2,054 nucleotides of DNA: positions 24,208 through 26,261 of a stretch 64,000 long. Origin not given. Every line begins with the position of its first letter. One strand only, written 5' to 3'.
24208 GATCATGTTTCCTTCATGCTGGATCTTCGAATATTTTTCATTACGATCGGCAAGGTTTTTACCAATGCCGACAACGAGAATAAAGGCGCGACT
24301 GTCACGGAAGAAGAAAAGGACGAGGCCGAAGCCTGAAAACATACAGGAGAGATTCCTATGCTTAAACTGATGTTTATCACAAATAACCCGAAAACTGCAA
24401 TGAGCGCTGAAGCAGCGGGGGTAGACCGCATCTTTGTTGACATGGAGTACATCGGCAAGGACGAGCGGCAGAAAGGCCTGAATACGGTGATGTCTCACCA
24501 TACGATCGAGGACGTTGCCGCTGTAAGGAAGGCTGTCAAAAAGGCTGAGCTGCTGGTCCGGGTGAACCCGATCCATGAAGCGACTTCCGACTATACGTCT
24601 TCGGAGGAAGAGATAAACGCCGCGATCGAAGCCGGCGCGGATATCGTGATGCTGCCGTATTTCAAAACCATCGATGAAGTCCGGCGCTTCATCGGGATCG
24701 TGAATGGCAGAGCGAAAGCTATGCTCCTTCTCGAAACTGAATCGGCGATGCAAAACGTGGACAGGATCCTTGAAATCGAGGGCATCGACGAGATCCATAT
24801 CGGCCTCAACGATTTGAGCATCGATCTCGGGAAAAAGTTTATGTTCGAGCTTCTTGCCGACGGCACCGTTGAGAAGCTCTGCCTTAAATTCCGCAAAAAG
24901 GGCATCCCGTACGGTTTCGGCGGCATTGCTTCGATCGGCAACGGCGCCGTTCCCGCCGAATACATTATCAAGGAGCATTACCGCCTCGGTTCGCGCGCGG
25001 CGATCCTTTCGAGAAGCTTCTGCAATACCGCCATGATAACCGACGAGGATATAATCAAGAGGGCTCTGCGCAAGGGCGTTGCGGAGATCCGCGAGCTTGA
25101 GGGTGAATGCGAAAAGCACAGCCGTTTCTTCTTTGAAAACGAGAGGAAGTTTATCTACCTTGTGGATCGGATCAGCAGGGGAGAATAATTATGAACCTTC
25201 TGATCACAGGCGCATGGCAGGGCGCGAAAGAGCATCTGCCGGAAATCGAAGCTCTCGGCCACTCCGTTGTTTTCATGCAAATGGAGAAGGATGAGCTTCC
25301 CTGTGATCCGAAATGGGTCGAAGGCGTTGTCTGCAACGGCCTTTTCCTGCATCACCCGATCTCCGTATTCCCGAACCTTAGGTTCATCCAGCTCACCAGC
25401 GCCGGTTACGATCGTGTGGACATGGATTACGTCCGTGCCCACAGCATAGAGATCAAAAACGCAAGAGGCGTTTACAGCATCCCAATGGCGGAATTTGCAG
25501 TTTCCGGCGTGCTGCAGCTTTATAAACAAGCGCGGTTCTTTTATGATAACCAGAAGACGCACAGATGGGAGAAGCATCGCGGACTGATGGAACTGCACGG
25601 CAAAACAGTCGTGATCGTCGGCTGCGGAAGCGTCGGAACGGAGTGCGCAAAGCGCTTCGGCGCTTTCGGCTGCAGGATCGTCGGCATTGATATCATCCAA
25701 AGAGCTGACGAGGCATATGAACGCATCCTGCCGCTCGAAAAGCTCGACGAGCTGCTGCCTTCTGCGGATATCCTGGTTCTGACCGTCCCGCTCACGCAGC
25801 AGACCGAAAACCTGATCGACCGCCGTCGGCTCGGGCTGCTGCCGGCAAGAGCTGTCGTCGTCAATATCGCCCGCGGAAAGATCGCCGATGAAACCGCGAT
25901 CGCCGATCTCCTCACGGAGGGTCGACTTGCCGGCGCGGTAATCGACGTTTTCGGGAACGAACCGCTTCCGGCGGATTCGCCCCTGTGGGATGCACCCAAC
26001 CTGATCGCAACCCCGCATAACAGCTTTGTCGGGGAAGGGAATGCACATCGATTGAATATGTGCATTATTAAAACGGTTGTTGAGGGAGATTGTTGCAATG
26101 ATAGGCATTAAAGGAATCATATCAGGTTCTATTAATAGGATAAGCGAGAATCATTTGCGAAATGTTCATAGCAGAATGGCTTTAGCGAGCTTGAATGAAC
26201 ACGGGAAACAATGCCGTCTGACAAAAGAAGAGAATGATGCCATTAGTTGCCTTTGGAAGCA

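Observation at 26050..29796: Sharply bounded low-GC island encoding three predicted ATP-dependent ligase-type enzymes (two ATP-grasp, one AsnB-like PP-loop) inside the glycan locus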

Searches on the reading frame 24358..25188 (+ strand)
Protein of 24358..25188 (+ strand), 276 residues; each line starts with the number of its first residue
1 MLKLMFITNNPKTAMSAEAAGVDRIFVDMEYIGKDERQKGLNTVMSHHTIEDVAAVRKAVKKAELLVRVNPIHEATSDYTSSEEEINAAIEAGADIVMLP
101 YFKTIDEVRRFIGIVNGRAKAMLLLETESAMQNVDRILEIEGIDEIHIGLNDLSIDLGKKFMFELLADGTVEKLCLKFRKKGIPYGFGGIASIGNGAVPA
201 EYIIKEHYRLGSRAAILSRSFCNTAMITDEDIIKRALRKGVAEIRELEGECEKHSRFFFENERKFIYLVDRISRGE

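Call 4: search_protein_families(library=pfam, proteins=[window:24358-25188:+], max_evalue=0.01)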
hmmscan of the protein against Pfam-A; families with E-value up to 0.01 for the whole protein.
window:24358-25188:+ (276 aa): 4 families
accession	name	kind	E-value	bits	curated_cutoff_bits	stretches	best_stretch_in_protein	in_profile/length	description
PF03328.21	HpcH_HpaI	-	2.3e-14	53.7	25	1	8-160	8-161/221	HpcH/HpaI aldolase/citrate lyase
PF25509.1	DUF7916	-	1.8e-05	24.4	27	1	44-108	144-207/296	Domain of unknown function (DUF7916)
PF01729.25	QRPTase_C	-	0.00037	20.7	23.1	1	45-126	55-131/169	Quinolinate phosphoribosyl transferase, C-terminal domain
PF13714.12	PEP_mutase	-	0.00095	19.2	31.5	1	39-127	111-203/240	Phosphoenolpyruvate phosphomutase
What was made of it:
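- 24358..25188 (+): Backbone gene 2: HpcH/HpaI-like class II (metal-dependent, pyruvate-type) aldolase homologue (276 aa), GC3 0.68. Pfam PF03328 at 2.3e-14 (call 4).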

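Call 8: search_protein_families(library=ncbifam, proteins=[window:24358-25188:+], max_evalue=0.01)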
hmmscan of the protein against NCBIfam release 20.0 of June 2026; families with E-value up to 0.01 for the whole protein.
window:24358-25188:+ (276 aa): 7 families
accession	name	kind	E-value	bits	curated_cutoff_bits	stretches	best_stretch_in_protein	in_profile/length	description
TIGR02311.1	HpaI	equivalog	1.1e-06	28.3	368.8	1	115-159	136-180/249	4-hydroxy-2-oxoheptanedioate aldolase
NF007521.0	PRK10128.1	equivalog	5.3e-06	26.1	441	1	111-159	138-186/267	2-keto-3-deoxy-L-rhamnonate aldolase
TIGR00078.1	nadC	equivalog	5.1e-05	22.6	198.4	1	50-148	159-253/269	carboxylating nicotinate-nucleotide diphosphorylase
NF007849.0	PRK10558.1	equivalog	0.00019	20.9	393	1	110-159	137-186/256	2-dehydro-3-deoxyglucarate aldolase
NF004886.0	PRK06247.1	subfamily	0.00094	18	623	1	82-157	175-248/476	pyruvate kinase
TIGR03239.1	GarL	equivalog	0.00096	18.8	406.75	1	111-159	131-179/249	2-dehydro-3-deoxyglucarate aldolase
TIGR01588.1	citE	equivalog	0.0013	17.8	443.4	1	4-116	6-108/288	citrate (pro-3S)-lyase subunit beta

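Call 29: search_solved_structures(query=window:24358-25188:+, max_evalue=1)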
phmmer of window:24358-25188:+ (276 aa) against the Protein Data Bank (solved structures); distinct sequences matched with E-value up to 1: 34.
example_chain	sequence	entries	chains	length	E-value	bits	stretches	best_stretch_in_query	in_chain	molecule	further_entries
7nr1_A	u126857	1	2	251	3.5e-05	26.6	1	121-163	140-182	HpcH/HpaI aldolase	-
7nnk_A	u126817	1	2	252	3.5e-05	26.6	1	121-163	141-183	HpcH/HpaI aldolase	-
6r62_A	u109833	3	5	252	3.5e-05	26.6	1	121-163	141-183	HpcH/HpaI aldolase | hydroxyketoacid aldolase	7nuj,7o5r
7o5v_AAA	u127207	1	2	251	3.6e-05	26.6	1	121-163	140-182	HpcH/HpaI aldolase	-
7o5i_A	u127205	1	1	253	3.6e-05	26.6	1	121-163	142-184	HpcH/HpaI aldolase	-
7o9r_AAA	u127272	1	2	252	3.6e-05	26.6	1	121-163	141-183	HpcH/HpaI aldolase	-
7o5w_AAA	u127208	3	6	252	3.6e-05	26.6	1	121-163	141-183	HpcH/HpaI aldolase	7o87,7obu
8adq_A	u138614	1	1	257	3.7e-05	26.5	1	121-163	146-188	HpcH/HpaI aldolase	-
4b5w_A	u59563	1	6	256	4.7e-05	26.2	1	114-160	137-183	4-HYDROXY-2-OXO-HEPTANE-1,7-DIOATE ALDOLASE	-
4b5s_A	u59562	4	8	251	4.8e-05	26.2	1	114-160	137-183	4-HYDROXY-2-OXO-HEPTANE-1,7-DIOATE ALDOLASE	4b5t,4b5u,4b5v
4b5x_A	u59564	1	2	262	5.8e-05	25.9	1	114-160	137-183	4-HYDROXY-2-OXO-HEPTANE-1,7-DIOATE ALDOLASE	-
2v5j_A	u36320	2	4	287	6.5e-05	25.7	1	114-160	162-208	2,4-DIHYDROXYHEPT-2-ENE-1,7-DIOIC ACID ALDOLASE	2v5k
2vws_A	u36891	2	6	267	7.6e-05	25.5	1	108-159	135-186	YFAU, 2-KETO-3-DEOXY SUGAR ALDOLASE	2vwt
1qap_A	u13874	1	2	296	0.00014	24.6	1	47-149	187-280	QUINOLINIC ACID PHOSPHORIBOSYLTRANSFERASE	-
6su1_A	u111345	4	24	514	0.0082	18.9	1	83-158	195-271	Pyruvate kinase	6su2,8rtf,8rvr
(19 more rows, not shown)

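Call 40: search_solved_structures(query=A2, max_evalue=0.01, show_alignments=2)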
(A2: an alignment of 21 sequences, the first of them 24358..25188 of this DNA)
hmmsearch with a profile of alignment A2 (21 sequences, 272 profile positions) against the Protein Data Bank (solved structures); distinct sequences matched with E-value up to 0.01: 22.
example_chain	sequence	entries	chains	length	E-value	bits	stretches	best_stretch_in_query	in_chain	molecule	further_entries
2vws_A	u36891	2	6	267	1e-10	44.4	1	107-190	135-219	YFAU, 2-KETO-3-DEOXY SUGAR ALDOLASE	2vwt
7et8_A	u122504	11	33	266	3.9e-09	39.2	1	105-186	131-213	4-hydroxy-2-oxoheptanedioate aldolase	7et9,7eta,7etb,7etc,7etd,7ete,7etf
7nr1_A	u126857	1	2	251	5.1e-09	38.8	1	121-192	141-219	HpcH/HpaI aldolase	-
7nnk_A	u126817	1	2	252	5.2e-09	38.8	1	121-192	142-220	HpcH/HpaI aldolase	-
6r62_A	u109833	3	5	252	5.3e-09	38.8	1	121-192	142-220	HpcH/HpaI aldolase | hydroxyketoacid aldolase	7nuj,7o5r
7o5v_AAA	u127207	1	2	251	5.3e-09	38.8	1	121-192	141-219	HpcH/HpaI aldolase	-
7o5i_A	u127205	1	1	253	5.3e-09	38.8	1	121-192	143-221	HpcH/HpaI aldolase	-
7o9r_AAA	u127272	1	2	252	5.4e-09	38.8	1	121-192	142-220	HpcH/HpaI aldolase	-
8adq_A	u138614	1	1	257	5.6e-09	38.7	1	121-192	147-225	HpcH/HpaI aldolase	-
7o5w_AAA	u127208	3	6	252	9.1e-09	38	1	121-192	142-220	HpcH/HpaI aldolase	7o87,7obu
4b5s_A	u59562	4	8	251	1.2e-06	31.1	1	109-158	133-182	4-HYDROXY-2-OXO-HEPTANE-1,7-DIOATE ALDOLASE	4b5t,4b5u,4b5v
4b5w_A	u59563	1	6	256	1.2e-06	31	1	109-158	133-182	4-HYDROXY-2-OXO-HEPTANE-1,7-DIOATE ALDOLASE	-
4b5x_A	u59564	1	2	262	1.5e-06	30.8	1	109-158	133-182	4-HYDROXY-2-OXO-HEPTANE-1,7-DIOATE ALDOLASE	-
2v5j_A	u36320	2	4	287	1.7e-06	30.5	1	109-158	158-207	2,4-DIHYDROXYHEPT-2-ENE-1,7-DIOIC ACID ALDOLASE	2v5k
7v8t_A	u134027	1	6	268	3.4e-05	26.3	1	106-159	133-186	2,4-dihydroxyhept-2-ene-1,7-dioic acid aldolase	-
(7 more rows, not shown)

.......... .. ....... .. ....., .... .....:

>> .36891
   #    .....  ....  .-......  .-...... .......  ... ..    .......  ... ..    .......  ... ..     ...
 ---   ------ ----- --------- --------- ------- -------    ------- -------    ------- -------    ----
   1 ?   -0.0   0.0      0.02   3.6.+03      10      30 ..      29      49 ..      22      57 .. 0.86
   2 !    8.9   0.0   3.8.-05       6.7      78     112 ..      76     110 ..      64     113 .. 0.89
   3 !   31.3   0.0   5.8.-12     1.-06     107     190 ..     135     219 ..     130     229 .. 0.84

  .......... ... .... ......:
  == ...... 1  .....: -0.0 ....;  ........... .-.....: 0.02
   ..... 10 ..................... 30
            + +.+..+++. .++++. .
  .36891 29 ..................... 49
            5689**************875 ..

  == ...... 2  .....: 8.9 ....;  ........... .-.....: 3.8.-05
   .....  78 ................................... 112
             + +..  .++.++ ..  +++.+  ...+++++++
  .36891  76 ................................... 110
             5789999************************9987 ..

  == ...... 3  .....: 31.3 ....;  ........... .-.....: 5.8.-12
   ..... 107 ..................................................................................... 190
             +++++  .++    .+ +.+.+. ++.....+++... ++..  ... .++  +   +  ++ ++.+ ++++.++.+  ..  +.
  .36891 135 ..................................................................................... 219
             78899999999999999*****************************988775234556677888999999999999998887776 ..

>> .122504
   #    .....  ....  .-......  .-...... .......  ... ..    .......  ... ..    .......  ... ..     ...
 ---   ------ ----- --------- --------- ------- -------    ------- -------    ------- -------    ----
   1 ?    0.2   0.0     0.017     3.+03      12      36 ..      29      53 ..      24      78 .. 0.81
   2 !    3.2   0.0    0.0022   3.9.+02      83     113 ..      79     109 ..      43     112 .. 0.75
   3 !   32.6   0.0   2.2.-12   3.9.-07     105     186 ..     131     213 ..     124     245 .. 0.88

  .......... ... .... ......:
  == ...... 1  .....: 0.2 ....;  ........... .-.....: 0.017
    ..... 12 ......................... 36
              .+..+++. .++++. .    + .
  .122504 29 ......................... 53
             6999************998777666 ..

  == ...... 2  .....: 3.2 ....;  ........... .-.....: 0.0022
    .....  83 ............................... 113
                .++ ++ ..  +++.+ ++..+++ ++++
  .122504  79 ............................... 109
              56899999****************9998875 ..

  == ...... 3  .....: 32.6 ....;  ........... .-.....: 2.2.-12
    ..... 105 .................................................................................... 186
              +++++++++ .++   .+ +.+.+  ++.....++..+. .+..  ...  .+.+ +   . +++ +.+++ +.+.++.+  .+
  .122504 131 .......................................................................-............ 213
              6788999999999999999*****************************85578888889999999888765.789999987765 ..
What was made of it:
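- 24358..25188 (+): A family profile hits YfaU and HpaI aldolases at 1e-10 (call 40).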

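Call 47: find_encoding_contigs(protein=window:24358-25188:+, flank=8000, max_places=10)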
Protein window:24358-25188:+ (276 aa): no gene with exactly this product is on record in the collection.

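Call 60: find_related_loci(query=A2, collection=metagenome_contigs, flank=8000)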
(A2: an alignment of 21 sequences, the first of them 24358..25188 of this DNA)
Query A2 (276 aa) in metagenome_contigs; peptide patterns used: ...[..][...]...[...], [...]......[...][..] (x = any residue, [..] = any of these).
600 stretches matched a pattern (row limit reached: there are more); 573 encode a relative of the query (tblastn E <= 1e-3); the best 80 are kept; 80 distinct loci.
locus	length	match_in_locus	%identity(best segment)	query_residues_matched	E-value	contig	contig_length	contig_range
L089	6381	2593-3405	68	5-275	5e-125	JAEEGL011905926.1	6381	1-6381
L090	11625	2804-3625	66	1-274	2e-120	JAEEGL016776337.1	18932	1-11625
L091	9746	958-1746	66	2-264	6e-119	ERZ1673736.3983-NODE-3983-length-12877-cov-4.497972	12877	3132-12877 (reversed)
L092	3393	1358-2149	65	1-264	8e-120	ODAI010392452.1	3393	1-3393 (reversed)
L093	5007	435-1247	65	2-272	1e-115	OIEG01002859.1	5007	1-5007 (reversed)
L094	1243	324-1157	62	1-275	3e-125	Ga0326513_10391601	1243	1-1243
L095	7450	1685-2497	64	2-272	3e-114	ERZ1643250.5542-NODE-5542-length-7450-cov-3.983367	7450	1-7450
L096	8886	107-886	67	2-261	7e-114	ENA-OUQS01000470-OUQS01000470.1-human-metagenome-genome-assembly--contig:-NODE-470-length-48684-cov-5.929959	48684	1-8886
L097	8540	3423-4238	61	2-273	4e-113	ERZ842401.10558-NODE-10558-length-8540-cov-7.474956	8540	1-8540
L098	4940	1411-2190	66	2-261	6e-113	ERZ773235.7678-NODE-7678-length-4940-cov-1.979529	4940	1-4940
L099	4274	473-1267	65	1-266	4e-112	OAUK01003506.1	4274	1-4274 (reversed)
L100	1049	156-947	64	2-265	1e-121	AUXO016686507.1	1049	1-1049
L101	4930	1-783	66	4-264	1e-110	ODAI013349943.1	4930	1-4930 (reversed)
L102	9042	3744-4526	63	1-261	2e-110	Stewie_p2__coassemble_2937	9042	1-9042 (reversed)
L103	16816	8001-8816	61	1-272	5e-110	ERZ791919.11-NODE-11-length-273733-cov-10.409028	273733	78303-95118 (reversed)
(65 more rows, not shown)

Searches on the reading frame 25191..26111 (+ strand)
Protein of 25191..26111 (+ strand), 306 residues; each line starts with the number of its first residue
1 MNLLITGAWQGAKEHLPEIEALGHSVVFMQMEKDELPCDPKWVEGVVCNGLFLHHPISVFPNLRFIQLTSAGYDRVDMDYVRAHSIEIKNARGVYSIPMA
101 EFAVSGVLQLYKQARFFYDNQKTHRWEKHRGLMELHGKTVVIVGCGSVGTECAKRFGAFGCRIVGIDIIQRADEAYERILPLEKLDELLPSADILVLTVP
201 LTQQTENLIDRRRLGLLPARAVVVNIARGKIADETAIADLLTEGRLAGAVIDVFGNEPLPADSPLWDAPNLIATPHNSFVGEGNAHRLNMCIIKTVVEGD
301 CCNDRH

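Call 4: search_protein_families(library=pfam, proteins=[window:25191-26111:+], max_evalue=0.01)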
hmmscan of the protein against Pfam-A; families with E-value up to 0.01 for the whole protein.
window:25191-26111:+ (306 aa): 10 families
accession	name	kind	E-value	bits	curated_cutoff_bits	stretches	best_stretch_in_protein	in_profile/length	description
PF02826.25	2-Hacid_dh_C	-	2.8e-52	177.1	25.1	1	106-277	3-177/178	D-isomer specific 2-hydroxyacid dehydrogenase, NAD binding domain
PF00389.36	2-Hacid_dh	-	6.2e-09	36.1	24.6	1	57-170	56-103/134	D-isomer specific 2-hydroxyacid dehydrogenase, catalytic domain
PF00670.27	AdoHcyase_NAD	-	1.2e-07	32.4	27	1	135-242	21-123/162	S-adenosyl-L-homocysteine hydrolase, NAD binding domain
PF07992.20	Pyr_redox_2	-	0.00089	19.2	26.1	1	121-176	134-178/291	Pyridine nucleotide-disulphide oxidoreductase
PF01262.27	AlaDh_PNT_C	-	0.00098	19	23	1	136-227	27-129/214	Alanine dehydrogenase/PNT, C-terminal domain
PF01488.26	Shikimate_DH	-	0.0012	19.3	24.3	1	133-214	8-95/138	Shikimate / quinate 5-dehydrogenase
PF07991.19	KARI_N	-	0.0038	17.3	20.6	1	135-206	2-75/165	Acetohydroxy acid isomeroreductase, NADPH-binding domain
PF13241.12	NAD_binding_7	-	0.004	18.1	22.1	1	133-167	3-37/104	Putative NAD(P)-binding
PF00899.27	ThiF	-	0.0067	16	28.1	0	128-165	11-48/238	ThiF family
PF03446.21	NAD_binding_2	-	0.0095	16.4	21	0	140-240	2-106/161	NAD binding domain of 6-phosphogluconate dehydrogenase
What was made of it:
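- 25191..26111 (+): Backbone gene 3: D-isomer-specific 2-hydroxyacid dehydrogenase (306 aa), GC3 0.65. Its last roughly 22 codons already lie in low-GC sequence. Pfam PF02826 at 2.8e-52 (call 4).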

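Call 8: search_protein_families(library=ncbifam, proteins=[window:25191-26111:+], max_evalue=0.01)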
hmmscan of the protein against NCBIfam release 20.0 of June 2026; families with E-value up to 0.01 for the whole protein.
window:25191-26111:+ (306 aa): 27 families (the best 25 are shown)
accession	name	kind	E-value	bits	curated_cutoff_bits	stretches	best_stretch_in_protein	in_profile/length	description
NF041369.1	Dhydh_Halo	equivalog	1.2e-50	172.5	400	1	57-282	50-277/305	D-2-hydroxyacid dehydrogenase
TIGR01327.1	PGDH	equivalog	9.6e-41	140.1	454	1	60-278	60-279/525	phosphoglycerate dehydrogenase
NF005069.0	PRK06487.1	equivalog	1.5e-40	139.2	448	1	46-282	52-293/320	2-hydroxyacid dehydrogenase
NF006263.0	PRK08410.1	equivalog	7.4e-37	127.4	389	1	13-288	13-295/311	D-2-hydroxyacid dehydrogenase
NF009714.1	PRK13243.1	equivalog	3.9e-36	125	455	1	60-294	65-307/332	glyoxylate reductase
NF005387.0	PRK06932.1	equivalog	3.4e-32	111.6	492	1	51-284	54-294/314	2-hydroxyacid dehydrogenase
NF008759.0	PRK11790.1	equivalog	1.5e-30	106.2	404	1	62-276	76-293/410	phosphoglycerate dehydrogenase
NF011938.0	PRK15409.1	equivalog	3.1e-30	105.3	492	1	58-290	62-299/324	glyoxylate/hydroxypyruvate reductase GhrB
NF001309.0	PRK00257.1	equivalog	6.4e-29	101.1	434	1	63-277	59-255/379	4-phosphoerythronate dehydrogenase PdxB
NF005750.0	PRK07574.1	equivalog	8.6e-29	100.7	329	1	59-278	111-335/386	NAD-dependent formate dehydrogenase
NF000492.1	vanH_gen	exception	7.4e-26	90.9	540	1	64-257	68-255/312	D-lactate dehydrogenase VanH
NF012013.0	PRK15469.1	equivalog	2e-23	82.9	403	1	98-280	98-279/312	glyoxylate/hydroxypyruvate reductase GhrA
NF006374.0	PRK08605.1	subfamily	5.7e-23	81.5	356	1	64-257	71-266/332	D-lactate dehydrogenase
NF005027.0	PRK06436.1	equivalog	3.9e-22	78.8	261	1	62-278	49-257/303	2-hydroxyacid dehydrogenase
NF009127.0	PRK12480.1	equivalog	4.1e-22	78.6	579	1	66-257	73-264/330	D-lactate dehydrogenase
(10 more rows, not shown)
